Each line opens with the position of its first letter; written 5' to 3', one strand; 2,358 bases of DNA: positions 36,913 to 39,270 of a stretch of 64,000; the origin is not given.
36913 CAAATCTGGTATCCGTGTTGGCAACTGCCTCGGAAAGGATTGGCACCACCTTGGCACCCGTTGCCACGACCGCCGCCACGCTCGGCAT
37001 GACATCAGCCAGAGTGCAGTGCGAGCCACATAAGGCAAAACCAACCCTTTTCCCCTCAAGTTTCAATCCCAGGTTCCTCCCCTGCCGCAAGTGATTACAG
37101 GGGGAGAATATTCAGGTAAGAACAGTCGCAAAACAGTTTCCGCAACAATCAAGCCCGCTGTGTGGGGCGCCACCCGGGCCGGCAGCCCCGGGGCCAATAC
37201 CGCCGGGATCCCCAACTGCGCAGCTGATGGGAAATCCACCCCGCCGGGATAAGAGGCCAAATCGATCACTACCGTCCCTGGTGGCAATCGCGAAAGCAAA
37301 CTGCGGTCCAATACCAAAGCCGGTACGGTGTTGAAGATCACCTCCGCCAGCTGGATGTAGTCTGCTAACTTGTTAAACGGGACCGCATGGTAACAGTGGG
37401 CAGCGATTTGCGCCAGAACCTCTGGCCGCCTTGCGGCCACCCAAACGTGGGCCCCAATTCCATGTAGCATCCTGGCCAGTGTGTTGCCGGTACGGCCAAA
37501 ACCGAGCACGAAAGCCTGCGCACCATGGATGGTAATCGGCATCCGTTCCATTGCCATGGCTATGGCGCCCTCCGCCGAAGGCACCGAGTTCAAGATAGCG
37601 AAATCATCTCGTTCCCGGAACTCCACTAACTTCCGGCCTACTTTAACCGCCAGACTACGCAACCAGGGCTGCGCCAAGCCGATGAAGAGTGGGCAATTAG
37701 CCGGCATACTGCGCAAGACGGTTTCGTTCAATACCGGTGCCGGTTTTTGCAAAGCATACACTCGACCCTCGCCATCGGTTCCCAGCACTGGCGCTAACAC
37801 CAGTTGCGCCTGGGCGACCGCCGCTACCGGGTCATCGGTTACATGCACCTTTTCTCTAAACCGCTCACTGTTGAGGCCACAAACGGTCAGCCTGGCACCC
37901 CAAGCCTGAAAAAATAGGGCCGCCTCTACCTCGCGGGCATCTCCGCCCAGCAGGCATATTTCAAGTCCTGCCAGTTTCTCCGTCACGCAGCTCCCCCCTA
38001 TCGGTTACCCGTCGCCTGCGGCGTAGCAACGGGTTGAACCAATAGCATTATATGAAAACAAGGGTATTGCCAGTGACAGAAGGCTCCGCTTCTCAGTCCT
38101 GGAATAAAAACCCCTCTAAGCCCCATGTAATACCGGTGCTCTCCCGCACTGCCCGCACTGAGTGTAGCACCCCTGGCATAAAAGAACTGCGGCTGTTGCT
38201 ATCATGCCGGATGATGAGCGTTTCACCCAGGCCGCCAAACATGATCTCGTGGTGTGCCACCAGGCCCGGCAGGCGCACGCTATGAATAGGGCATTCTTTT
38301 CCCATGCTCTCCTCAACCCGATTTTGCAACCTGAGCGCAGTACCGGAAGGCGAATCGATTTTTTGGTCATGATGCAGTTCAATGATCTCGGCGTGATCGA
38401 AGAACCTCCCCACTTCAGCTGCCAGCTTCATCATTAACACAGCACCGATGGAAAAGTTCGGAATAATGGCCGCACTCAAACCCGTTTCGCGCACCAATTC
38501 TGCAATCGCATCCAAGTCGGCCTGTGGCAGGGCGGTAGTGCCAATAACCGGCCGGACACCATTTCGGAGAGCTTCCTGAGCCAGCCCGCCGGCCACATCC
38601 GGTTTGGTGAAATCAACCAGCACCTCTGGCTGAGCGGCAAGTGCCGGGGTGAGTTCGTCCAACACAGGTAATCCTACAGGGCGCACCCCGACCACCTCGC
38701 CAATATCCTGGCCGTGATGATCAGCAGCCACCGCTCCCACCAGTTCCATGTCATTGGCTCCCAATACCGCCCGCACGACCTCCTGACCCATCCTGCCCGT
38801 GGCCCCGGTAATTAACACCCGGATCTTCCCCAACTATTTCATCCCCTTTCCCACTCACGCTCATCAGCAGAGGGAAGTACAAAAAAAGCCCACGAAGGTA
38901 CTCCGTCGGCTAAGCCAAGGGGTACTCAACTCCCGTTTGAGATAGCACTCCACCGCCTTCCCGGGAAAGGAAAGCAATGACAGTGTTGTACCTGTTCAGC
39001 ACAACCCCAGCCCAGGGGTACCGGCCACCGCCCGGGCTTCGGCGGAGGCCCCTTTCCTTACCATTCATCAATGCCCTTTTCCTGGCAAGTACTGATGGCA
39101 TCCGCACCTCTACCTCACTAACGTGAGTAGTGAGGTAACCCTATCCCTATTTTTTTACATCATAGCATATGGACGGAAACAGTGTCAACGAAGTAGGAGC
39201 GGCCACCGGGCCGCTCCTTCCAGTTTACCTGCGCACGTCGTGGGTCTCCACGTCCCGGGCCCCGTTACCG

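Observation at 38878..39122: Lysine riboswitch governing a dapB-dpaA-dpaB-asd-lysC-dapA cluster that embeds the sporulation dipicolinate synthase genes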

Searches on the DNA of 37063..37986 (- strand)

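Call 19: search_rna_families(sources=[L003, L004, L007, L009, L010, L012, L015, L016, L017, L018, L019], threshold=gathering)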
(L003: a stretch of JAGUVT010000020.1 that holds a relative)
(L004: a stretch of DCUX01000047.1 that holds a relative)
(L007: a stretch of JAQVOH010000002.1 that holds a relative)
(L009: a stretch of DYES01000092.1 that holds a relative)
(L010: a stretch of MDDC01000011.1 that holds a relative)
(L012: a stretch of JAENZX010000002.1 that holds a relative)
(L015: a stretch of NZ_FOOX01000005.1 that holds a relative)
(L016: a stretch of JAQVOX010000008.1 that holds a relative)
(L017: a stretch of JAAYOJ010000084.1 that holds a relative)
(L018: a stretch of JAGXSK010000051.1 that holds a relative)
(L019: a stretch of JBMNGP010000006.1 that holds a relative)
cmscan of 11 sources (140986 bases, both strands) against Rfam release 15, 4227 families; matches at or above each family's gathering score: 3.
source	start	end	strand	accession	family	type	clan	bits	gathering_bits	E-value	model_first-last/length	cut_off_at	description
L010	4844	5015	+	RF00168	Lysine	Cis-reg; riboswitch;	-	116.6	30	4e-30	1-182/182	no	Lysine riboswitch aptamer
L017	12090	12162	+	RF00005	tRNA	Gene; tRNA;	CL00001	67.3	29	3.7e-12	1-71/71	no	tRNA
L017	11948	12020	+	RF00005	tRNA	Gene; tRNA;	CL00001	62.7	29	7.2e-11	1-71/71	no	tRNA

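Call 21: search_rna_families(sources=[L029, L031, L035, L043, L058, L075, L040, L066, L081, L022, L050], threshold=gathering)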
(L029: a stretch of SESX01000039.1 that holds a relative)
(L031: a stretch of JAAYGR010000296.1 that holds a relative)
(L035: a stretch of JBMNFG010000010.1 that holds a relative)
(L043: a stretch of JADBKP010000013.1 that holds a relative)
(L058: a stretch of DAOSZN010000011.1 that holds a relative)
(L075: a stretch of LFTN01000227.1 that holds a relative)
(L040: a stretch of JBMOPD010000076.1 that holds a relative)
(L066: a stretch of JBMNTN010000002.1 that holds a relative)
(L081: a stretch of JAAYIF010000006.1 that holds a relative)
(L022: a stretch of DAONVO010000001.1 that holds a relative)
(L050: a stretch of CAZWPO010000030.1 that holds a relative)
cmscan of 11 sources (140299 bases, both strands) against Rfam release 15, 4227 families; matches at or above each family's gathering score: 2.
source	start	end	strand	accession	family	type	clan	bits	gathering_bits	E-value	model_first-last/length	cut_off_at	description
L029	4571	4752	+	RF00168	Lysine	Cis-reg; riboswitch;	-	126.4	30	4.2e-33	1-182/182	no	Lysine riboswitch aptamer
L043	926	997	+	RF00005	tRNA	Gene; tRNA;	CL00001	73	29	1e-13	1-71/71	no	tRNA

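Call 22: search_rna_families(sources=[L005, L006, L008, L011, L013, L014, L020, L023, L024, L025, L026, L045, L074, L021, L027, L028], threshold=gathering)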
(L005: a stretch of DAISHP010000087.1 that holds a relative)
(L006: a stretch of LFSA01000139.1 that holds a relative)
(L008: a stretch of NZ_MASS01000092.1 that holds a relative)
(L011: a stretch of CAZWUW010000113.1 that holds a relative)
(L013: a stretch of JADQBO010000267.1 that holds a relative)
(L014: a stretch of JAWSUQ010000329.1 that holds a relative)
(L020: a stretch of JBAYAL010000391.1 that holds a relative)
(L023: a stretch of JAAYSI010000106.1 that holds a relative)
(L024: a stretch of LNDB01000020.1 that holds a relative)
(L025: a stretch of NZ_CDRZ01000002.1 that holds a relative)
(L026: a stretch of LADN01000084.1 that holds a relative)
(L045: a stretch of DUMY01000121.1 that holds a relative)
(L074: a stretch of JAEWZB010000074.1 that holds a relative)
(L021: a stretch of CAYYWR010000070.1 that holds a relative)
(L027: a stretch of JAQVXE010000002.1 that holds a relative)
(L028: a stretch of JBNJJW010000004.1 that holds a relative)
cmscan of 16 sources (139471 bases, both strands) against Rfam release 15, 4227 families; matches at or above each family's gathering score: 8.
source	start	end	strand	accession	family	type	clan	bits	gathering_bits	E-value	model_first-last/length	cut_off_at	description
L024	12734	12806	+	RF00005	tRNA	Gene; tRNA;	CL00001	73.6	29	6.8e-14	1-71/71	no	tRNA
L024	12829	12901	+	RF00005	tRNA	Gene; tRNA;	CL00001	68.9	29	1.3e-12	1-71/71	no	tRNA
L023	8197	8269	+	RF00005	tRNA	Gene; tRNA;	CL00001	67.6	29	3.2e-12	1-71/71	no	tRNA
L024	12300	12372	+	RF00005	tRNA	Gene; tRNA;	CL00001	66.6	29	5.9e-12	1-71/71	no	tRNA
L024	12409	12481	+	RF00005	tRNA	Gene; tRNA;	CL00001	65.6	29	1.1e-11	1-71/71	no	tRNA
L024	12200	12272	+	RF00005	tRNA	Gene; tRNA;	CL00001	65.5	29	1.2e-11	1-71/71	no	tRNA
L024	12653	12724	+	RF00005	tRNA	Gene; tRNA;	CL00001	63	29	5.6e-11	1-71/71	no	tRNA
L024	12506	12586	+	RF00005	tRNA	Gene; tRNA;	CL00001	61.3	29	1.7e-10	1-71/71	no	tRNA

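Call 27: search_rna_families(sources=[L033, L037, L038, L039, L041, L042, L063, L064, L070, L076, L032], threshold=gathering)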
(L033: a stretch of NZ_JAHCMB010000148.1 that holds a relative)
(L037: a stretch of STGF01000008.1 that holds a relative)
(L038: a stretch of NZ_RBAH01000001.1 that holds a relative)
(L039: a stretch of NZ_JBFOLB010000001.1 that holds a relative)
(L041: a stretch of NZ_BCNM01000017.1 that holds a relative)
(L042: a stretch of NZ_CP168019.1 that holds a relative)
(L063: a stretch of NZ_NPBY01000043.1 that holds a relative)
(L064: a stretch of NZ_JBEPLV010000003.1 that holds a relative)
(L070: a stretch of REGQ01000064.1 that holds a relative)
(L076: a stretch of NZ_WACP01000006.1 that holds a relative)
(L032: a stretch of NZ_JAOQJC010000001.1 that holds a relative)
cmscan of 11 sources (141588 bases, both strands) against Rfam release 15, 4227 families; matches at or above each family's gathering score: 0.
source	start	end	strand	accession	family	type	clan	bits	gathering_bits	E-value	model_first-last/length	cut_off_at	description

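Call 54: search_rna_families(sources=[L083, L084, L085, L086], threshold=gathering)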
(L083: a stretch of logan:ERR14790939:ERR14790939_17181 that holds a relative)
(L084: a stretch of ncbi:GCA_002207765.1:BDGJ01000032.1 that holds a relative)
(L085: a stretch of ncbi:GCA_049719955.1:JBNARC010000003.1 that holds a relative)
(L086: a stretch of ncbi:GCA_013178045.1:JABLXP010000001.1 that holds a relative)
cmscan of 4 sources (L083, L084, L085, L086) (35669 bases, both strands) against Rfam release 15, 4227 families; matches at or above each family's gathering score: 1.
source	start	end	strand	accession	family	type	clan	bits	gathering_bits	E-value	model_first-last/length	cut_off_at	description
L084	2767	2958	+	RF00168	Lysine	Cis-reg; riboswitch;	-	113.7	30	8e-30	1-182/182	no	Lysine riboswitch aptamer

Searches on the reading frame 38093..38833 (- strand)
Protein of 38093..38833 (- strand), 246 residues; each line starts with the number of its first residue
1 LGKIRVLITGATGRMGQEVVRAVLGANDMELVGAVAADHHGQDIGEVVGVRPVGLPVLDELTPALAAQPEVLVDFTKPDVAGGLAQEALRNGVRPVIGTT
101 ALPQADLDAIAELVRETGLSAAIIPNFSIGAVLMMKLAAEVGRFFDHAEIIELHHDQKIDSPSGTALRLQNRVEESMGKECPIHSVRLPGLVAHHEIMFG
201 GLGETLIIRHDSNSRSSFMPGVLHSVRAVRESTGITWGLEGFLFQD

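Call 4: search_protein_families(library=ncbifam, proteins=[window:38093-38833:-])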
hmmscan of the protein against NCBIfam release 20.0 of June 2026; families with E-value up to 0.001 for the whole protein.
window:38093-38833:- (246 aa): 2 families
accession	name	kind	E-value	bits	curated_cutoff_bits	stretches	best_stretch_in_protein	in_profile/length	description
TIGR00036.1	dapB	equivalog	2.8e-68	230.4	122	1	4-242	2-268/270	4-hydroxy-tetrahydrodipicolinate reductase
TIGR02130.1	dapB_plant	equivalog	1.7e-06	27.3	294.55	1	4-166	1-169/275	dihydrodipicolinate reductase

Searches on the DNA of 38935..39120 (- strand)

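Call 25: build_rna_model(alignment_id=A2)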
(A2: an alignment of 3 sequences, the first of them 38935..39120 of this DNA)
Model R1 built from alignment A2 (3 sequences, 188 columns); structure: RNAalifold consensus.
model positions 183; base pairs 57; branch points 3; effective number of sequences 1.13; information 0.59 bits per position. Calibrated on 0.2 Mb of random sequence (short: E-values are rough).
structure used (alignment columns):
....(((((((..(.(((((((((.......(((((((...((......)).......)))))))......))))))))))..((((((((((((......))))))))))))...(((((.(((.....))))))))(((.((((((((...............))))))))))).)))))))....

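Call 26: search_with_rna_model(model_id=R1, sources=[window, L003, L004, L005, L006, L007, L008, L009, L010, L011, L012, L013, L014, L015, L016, L017, L018, L019, L020, L021, L022, L023, L024, L025, L026, L027, L028, L029, L030, L031, L032, L033, L034, L035, L036, L037, L038, L039, L040, L041, L042, L043, L044, L045, L046, L047, L048, L049, L050, L051, L052, L053, L054, L055, L056, L057, L058, L059, L060, L061, L062, L063, L064, L065, L066, L067, L068, L069, L070, L071, L072, L073, L074, L075, L076, L077, L078, L079, L080, L081, L082], max_evalue=1)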
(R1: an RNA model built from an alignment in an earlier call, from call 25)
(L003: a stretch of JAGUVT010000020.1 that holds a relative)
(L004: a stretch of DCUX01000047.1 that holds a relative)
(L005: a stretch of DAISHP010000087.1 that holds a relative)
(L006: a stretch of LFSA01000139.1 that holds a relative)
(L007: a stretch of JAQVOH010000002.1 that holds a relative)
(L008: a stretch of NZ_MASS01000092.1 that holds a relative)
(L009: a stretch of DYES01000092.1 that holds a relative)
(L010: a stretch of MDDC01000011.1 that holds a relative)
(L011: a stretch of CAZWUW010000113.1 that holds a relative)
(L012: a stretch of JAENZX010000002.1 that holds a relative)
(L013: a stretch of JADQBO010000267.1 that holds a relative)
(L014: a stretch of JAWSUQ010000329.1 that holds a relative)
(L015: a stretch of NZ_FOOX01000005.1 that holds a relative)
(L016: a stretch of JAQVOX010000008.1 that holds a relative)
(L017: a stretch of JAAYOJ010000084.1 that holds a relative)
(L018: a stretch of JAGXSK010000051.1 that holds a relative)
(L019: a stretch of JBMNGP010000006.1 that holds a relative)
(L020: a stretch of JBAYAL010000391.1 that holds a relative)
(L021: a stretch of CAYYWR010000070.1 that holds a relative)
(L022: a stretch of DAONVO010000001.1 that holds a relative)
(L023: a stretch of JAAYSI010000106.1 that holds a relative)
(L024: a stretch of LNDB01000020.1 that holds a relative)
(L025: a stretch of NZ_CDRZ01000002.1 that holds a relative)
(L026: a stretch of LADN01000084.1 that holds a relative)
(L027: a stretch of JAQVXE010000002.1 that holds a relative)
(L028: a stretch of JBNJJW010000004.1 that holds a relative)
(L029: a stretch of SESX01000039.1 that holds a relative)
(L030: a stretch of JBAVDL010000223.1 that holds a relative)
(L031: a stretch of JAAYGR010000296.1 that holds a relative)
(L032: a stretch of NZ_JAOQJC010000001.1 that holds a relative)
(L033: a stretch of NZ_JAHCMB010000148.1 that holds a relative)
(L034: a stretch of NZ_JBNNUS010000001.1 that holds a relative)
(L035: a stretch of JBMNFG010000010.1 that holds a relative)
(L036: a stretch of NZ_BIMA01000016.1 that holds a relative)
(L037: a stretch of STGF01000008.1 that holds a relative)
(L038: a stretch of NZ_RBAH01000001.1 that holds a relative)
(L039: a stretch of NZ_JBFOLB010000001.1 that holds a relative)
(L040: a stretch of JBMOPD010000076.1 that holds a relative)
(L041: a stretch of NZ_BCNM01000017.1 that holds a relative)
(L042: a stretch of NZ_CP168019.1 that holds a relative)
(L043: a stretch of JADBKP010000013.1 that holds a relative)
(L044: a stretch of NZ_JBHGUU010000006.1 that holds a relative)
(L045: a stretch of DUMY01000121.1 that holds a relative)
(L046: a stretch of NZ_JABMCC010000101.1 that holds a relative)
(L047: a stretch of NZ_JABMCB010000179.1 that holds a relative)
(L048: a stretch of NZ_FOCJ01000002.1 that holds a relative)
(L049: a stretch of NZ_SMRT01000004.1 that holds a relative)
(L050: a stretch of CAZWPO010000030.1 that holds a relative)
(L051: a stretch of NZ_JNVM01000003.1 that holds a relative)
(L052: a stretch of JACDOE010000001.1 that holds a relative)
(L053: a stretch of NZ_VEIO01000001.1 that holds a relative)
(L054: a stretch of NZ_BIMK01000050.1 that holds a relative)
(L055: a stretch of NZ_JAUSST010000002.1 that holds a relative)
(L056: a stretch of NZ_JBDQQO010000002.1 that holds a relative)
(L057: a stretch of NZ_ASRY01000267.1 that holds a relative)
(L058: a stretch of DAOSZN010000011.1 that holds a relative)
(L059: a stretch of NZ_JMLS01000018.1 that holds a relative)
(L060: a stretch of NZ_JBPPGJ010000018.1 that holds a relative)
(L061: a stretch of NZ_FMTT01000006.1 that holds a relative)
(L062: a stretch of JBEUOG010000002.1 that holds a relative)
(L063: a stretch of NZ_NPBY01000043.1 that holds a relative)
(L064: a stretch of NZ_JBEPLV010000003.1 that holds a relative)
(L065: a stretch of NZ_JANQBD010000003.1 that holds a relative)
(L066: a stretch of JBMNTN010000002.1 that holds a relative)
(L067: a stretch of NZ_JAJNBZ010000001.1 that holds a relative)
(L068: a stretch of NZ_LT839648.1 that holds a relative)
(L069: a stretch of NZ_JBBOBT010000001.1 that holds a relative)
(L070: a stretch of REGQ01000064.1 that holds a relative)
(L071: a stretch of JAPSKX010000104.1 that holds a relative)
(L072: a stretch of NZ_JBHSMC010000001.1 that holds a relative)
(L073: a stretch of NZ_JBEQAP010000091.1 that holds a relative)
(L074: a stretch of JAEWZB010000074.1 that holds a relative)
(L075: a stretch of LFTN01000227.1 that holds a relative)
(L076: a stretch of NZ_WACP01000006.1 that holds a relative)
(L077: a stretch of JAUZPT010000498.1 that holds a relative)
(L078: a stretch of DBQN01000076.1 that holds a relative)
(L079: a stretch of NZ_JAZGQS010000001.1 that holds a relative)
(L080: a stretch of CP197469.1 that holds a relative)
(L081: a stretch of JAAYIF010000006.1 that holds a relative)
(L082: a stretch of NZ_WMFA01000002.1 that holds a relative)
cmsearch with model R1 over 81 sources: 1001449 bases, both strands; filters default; matches with E-value up to 1: 3.
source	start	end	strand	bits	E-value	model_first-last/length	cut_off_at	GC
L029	4571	4752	+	193.1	1.8e-55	1-183/183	no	0.6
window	38935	39120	-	187.8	7.2e-54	1-183/183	no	0.58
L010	4844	5015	+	159.9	1.9e-45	1-183/183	no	0.64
